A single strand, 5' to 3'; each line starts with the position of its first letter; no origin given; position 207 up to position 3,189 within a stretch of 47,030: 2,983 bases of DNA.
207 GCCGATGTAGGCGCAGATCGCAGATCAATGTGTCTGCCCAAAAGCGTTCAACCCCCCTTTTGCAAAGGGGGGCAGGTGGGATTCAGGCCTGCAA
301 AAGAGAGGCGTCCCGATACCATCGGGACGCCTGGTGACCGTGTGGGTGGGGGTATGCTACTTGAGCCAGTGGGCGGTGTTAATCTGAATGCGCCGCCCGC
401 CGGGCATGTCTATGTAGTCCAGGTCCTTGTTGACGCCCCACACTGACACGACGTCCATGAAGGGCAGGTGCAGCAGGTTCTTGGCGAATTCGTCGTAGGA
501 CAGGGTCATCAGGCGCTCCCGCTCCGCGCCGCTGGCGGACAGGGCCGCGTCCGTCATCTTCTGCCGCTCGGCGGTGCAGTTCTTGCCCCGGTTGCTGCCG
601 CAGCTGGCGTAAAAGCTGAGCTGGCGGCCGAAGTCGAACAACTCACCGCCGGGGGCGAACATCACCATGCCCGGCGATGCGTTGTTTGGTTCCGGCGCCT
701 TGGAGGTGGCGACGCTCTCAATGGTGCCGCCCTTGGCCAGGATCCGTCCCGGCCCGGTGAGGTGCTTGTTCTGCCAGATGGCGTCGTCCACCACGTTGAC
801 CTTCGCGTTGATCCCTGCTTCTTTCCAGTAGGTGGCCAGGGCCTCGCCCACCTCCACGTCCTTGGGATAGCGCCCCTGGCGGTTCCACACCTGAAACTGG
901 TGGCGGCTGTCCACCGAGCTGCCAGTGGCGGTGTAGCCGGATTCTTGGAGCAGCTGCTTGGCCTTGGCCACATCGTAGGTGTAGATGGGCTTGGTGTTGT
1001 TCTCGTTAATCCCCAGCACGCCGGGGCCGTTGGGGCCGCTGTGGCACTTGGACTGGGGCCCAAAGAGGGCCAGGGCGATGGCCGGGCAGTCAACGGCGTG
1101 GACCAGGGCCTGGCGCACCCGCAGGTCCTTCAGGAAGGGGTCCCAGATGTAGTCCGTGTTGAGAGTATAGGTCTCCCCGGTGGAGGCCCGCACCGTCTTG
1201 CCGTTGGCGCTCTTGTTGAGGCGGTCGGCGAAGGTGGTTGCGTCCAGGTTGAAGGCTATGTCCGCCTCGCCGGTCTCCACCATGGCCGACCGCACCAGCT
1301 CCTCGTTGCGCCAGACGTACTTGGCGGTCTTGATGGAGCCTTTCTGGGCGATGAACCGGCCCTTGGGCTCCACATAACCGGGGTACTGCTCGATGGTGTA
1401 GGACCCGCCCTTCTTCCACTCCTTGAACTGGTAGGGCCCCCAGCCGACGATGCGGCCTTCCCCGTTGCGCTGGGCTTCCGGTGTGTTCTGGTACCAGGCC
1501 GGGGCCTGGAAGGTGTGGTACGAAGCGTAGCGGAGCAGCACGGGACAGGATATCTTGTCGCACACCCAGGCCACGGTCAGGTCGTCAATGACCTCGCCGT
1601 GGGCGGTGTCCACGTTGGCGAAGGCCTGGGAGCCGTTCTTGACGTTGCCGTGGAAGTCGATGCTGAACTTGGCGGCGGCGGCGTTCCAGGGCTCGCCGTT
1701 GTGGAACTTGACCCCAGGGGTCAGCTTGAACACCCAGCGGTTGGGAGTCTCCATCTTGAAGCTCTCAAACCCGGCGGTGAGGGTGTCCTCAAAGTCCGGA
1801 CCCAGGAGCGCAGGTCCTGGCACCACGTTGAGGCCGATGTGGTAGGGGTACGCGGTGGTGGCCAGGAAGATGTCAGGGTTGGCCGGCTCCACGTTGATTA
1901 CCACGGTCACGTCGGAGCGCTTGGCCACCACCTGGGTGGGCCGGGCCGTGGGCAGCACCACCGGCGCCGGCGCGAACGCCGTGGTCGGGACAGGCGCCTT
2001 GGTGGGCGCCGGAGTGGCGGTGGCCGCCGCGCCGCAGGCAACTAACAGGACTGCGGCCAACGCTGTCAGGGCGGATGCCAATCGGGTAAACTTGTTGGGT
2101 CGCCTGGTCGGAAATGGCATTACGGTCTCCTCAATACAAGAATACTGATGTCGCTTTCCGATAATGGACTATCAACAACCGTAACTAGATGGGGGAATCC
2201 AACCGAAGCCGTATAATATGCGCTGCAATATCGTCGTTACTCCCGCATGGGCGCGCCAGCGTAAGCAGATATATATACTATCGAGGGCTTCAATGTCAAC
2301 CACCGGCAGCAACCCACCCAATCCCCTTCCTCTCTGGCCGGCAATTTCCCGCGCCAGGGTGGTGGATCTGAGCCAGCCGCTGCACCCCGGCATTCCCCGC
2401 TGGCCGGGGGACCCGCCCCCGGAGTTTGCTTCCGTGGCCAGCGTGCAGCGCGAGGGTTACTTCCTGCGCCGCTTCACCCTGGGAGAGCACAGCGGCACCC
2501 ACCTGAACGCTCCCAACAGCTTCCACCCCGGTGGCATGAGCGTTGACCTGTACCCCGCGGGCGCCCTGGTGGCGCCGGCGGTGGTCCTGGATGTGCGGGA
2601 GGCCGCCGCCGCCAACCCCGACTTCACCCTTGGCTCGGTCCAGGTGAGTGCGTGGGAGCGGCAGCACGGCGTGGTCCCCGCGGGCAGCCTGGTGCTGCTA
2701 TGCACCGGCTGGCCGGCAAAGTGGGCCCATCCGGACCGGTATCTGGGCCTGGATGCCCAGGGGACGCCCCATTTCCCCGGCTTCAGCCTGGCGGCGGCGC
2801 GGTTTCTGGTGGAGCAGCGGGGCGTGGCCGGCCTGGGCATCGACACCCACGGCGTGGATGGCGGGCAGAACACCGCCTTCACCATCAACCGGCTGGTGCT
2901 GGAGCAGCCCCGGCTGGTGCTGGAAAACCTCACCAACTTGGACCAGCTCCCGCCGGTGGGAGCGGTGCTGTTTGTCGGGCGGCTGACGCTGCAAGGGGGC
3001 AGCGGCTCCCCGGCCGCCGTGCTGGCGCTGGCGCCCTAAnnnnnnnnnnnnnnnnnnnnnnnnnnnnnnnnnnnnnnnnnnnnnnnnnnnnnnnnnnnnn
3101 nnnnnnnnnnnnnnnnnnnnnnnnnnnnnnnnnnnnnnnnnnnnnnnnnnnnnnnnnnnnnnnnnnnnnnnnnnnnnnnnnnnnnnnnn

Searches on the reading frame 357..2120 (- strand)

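Call 73: search_protein_families(library=pfam, proteins=[window:357-2120:-], max_evalue=0.0001)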
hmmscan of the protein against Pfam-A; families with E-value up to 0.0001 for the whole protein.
window:357-2120:- (587 aa): 1 family
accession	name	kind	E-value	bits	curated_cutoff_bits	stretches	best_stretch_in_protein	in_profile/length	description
PF00496.27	SBP_bac_5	-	1.3e-50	173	32.4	1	120-455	9-336/368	Bacterial extracellular solute-binding proteins, family 5 Middle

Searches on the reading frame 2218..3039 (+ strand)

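Call 73: search_protein_families(library=pfam, proteins=[window:2218-3039:+], max_evalue=0.0001)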
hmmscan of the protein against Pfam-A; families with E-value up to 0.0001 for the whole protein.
window:2218-3039:+ (273 aa): 1 family
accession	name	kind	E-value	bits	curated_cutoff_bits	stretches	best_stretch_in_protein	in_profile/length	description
PF04199.19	Cyclase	-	3.5e-39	134.7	23.1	1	49-214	1-141/142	Putative cyclase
